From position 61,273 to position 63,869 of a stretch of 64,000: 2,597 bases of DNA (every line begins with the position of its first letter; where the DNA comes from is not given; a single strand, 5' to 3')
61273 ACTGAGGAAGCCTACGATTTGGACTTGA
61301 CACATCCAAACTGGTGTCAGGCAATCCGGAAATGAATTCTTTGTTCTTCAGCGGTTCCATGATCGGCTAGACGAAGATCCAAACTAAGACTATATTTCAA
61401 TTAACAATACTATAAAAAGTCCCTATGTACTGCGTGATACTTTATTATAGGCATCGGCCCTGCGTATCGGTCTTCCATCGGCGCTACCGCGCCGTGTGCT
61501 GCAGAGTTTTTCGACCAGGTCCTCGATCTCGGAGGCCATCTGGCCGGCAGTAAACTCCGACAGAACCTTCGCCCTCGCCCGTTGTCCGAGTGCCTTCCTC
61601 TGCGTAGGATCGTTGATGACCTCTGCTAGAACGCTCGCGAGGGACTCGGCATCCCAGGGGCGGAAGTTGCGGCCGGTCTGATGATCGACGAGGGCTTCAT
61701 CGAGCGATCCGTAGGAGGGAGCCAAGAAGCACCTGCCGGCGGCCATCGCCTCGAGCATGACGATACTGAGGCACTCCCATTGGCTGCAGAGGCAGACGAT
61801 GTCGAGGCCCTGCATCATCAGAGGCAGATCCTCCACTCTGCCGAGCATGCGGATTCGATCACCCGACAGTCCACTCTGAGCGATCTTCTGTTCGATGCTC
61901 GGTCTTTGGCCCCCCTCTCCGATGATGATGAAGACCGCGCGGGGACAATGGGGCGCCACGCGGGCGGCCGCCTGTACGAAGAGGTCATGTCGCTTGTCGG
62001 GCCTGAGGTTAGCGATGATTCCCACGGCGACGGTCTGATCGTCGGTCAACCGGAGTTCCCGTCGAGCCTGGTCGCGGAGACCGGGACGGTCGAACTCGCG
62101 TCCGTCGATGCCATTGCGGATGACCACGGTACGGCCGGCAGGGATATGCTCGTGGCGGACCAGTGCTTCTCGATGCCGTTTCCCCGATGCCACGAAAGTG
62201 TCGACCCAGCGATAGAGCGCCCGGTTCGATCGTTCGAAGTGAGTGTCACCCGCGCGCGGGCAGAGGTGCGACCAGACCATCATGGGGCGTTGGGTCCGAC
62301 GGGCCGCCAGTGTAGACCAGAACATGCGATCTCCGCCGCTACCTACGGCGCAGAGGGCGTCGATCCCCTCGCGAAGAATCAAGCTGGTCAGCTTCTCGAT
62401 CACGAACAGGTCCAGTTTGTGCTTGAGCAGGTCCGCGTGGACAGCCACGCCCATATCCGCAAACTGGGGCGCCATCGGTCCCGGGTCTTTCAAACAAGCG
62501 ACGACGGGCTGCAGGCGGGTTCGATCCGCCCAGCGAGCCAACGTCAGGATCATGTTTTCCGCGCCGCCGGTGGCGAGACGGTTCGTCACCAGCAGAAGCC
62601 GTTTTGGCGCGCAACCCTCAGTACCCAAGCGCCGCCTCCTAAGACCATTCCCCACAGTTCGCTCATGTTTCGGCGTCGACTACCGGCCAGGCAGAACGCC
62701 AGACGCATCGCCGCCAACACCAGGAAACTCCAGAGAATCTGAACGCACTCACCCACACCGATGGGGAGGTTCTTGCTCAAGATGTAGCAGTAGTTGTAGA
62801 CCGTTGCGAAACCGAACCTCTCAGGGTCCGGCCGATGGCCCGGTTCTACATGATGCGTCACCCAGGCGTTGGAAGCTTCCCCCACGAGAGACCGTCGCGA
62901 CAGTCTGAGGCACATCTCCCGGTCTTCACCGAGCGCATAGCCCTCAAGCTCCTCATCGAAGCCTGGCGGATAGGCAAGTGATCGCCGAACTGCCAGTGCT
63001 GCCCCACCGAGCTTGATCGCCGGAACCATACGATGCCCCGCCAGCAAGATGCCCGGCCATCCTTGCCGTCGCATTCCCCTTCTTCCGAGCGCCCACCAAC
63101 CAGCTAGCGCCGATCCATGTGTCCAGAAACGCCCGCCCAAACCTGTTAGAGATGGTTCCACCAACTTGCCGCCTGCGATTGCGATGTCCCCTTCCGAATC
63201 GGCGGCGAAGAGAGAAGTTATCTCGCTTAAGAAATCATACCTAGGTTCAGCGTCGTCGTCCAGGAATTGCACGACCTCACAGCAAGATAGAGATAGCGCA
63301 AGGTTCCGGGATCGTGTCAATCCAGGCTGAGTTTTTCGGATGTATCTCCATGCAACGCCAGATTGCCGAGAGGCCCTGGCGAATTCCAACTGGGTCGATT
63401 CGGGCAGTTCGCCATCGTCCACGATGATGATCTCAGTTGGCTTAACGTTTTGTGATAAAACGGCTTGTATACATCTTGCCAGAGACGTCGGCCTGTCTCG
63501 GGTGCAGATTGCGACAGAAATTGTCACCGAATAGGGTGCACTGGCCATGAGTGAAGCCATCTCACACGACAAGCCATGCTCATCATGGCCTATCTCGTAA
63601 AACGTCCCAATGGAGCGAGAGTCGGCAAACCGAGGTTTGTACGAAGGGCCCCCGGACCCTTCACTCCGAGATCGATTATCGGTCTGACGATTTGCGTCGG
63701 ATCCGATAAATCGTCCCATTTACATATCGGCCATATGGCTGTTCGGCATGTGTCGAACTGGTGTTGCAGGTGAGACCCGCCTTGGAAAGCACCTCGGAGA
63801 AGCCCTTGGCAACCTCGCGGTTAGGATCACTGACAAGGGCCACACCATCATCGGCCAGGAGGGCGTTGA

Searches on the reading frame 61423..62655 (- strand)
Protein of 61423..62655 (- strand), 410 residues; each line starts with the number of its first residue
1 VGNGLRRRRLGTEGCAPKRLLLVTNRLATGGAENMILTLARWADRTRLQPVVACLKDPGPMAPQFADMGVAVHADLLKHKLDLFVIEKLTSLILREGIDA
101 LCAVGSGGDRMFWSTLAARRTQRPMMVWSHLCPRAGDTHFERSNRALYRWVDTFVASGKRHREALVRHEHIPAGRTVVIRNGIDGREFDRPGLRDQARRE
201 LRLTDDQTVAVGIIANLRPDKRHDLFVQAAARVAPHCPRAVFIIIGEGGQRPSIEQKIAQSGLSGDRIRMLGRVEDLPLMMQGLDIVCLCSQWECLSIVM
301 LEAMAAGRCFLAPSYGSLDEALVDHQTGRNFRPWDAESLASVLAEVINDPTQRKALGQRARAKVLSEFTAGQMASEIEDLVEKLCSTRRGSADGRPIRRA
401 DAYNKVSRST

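Call 5: search_protein_families(library=pfam, proteins=[window:61423-62655:-], max_evalue=0.01)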
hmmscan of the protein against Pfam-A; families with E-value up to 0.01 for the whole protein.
window:61423-62655:- (410 aa): 5 families
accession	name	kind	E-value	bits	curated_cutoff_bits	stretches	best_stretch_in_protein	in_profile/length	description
PF00534.26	Glycos_transf_1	-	1.1e-26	93.9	26.4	1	205-362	13-171/172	Glycosyl transferases group 1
PF13692.12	Glyco_trans_1_4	-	1.1e-23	84.4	27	1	211-349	4-142/142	Glycosyl transferases group 1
PF13439.12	Glyco_transf_4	-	4.6e-14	53.2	28.5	1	30-184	2-167/170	Glycosyltransferase Family 4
PF13579.12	Glyco_trans_4_4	-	1.4e-08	35.7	29.7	1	30-182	1-158/158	Glycosyl transferase 4-like domain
PF13524.12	Glyco_trans_1_2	-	3.4e-08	34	25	1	225-378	4-143/144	Glycosyl transferase-like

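Call 17: search_protein_families(library=ncbifam, proteins=[window:61423-62655:-], max_evalue=0.001)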
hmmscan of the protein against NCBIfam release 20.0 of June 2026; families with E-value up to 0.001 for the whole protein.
window:61423-62655:- (410 aa): 28 families (the best 25 are shown)
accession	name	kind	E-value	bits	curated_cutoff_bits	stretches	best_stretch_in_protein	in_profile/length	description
TIGR03088.1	stp2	hypoth_equivalog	2.1e-34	119.2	409.05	1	142-383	128-372/374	TIGR03088 family PEP-CTERM/XrtA system glycosyltransferase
TIGR03999.1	thiol_BshA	equivalog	9.5e-24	84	273.7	1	176-384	169-373/375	N-acetyl-alpha-D-glucosaminyl L-malate synthase BshA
NF041876.1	EPS_EpsE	equivalog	3.5e-19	69.3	400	1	175-376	187-388/389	exopolysaccharide biosynthesis GT4 family glycosyltransferase EpsE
TIGR03449.1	mycothiol_MshA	equivalog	1.5e-17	63.6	462.5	1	150-380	164-399/406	D-inositol-3-phosphate glycosyltransferase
TIGR04063.1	stp3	hypoth_equivalog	2.1e-17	63.1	442.05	1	163-369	170-380/397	TIGR04063 family PEP-CTERM/XrtA system glycosyltransferase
NF011726.0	PRK15179.1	equivalog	1.7e-16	59.7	733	1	171-375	479-685/694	Vi polysaccharide biosynthesis protein TviE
NF050056.1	ProtGlycPglH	equivalog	2.3e-13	50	600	1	213-383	184-352/354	GalNAc-alpha-(1->4)-GalNAc-alpha-(1->3)-diNAcBac-PP-undecaprenol alpha-1,4-N-acetyl-D-galactosaminyltransferase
TIGR02149.1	glgA_Coryne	subfamily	4.8e-13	49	302.4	1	149-384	143-390/391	glycogen synthase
NF049988.1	MGlcDAGSynMgs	equivalog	8e-13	48.5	400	1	151-386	155-389/398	alpha-monoglucosyldiacylglycerol synthase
NF050063.1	ProtGlycPglJ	equivalog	1.7e-12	47.3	500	1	145-375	139-357/363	N-acetylgalactosamine-N,N'-diacetylbacillosaminyl-diphospho-undecaprenol 4-alpha-N-acetylgalactosaminyltransferase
TIGR04047.1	MSMEG_0565_glyc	hypoth_equivalog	9.9e-12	44.6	259.85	1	153-374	141-364/373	MSMEG_0565 family glycosyltransferase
NF012028.0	PRK15484.1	subfamily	2.1e-11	43.5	618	1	169-382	156-376/380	lipopolysaccharide N-acetylglucosaminyltransferase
NF038229.1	Glyco4_Geo_Pelo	equivalog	1.5e-10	40.6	400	1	152-384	111-336/338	GPMC system family 4 glycosyltransferase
NF053787.1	GlcN_PG_synth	equivalog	2e-10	40.1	480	1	140-377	133-352/361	N-acetylglucosaminyl phosphatidylglycerol synthase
TIGR04157.1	glyco_rSAM_CFB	subfamily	1e-09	37.9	400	1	143-380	162-405/406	TIGR04157 family glycosyltransferase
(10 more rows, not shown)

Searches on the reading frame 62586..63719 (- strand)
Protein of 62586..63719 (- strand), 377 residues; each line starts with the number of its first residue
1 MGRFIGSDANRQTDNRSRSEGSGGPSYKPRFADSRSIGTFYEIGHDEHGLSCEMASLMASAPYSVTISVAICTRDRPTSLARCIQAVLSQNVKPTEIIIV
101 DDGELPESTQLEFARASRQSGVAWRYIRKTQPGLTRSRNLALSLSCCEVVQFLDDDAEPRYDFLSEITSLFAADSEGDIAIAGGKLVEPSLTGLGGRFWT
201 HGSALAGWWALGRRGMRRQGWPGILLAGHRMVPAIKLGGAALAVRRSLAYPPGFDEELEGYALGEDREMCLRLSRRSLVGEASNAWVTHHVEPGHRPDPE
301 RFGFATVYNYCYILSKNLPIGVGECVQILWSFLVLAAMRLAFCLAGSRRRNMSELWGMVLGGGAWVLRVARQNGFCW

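Call 5: search_protein_families(library=pfam, proteins=[window:62586-63719:-], max_evalue=0.01)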
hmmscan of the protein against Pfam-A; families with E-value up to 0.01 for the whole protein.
window:62586-63719:- (377 aa): 3 families
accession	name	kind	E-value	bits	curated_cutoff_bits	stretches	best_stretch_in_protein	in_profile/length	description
PF00535.33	Glycos_transf_2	-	1.4e-16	61.4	23.3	1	68-174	1-106/168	Glycosyl transferase family 2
PF13641.12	Glyco_tranf_2_3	-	5e-06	27.1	27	1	67-277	3-198/230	Glycosyltransferase like family 2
PF10111.15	Glyco_tranf_2_2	-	0.0047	16.9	27.3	0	94-170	29-105/276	Glycosyltransferase like family 2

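Call 17: search_protein_families(library=ncbifam, proteins=[window:62586-63719:-], max_evalue=0.001)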
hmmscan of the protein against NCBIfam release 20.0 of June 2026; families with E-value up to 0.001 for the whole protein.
window:62586-63719:- (377 aa): 13 families
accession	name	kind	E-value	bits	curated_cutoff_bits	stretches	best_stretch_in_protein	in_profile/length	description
TIGR03965.1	mycofact_glyco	equivalog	2.9e-18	66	280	1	61-277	70-267/467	mycofactocin biosynthesis glycosyltransferase MftF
NF041875.1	EPS_EpsD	equivalog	1.3e-15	57.6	370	1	67-172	1-105/325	exopolysaccharide biosynthesis glycosyltransferase EpsD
NF038299.1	EPS_HpsN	equivalog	1.2e-11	44.2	425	1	66-184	2-117/317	hormogonium polysaccharide biosynthesis glycosyltransferase HpsN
NF041394.1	GtaseAglG_Halo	equivalog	4.6e-10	39.2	440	1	66-187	2-120/304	glucosyl-dolichyl phosphate glucuronosyltransferase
NF050050.1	ProtGlycPglI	equivalog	6.3e-09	35.6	500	1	66-160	3-97/306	GalNAc(5)-diNAcBac-PP-undecaprenol beta-1,3-glucosyltransferase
NF007482.0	PRK10073.1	equivalog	2.3e-07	30.1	423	1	66-169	7-108/334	glycosyltransferase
NF038302.1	EPS_HpsE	equivalog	3.2e-07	29.6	300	1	66-170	2-110/307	hormogonium polysaccharide biosynthesis glycosyltransferase HpsE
NF050819.1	PolSacchBiosHfsG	equivalog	5.8e-07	29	500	1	67-184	14-129/302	polysaccharide biosynthesis protein HfsG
NF047683.1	TeichurnBiosyTuaG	equivalog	0.00013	21.7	400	1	67-164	8-104/252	teichuronic acid biosynthesis protein TuaG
NF007453.0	PRK10018.1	equivalog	0.00043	20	382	1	66-164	7-104/280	colanic acid biosynthesis glycosyltransferase WcaA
TIGR04440.1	glyco_TIGR04440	domain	0.00071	19.4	70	1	68-188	3-121/215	TIGR00180 family glycosyltransferase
TIGR04283.1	glyco_like_mftF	equivalog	0.00076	19.1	182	0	67-174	1-100/221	TIGR04283 family arsenosugar biosynthesis glycosyltransferase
TIGR04017.1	WcaA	equivalog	0.0009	18.9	495.75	0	66-163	6-102/279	colanic acid biosynthesis glycosyltransferase WcaA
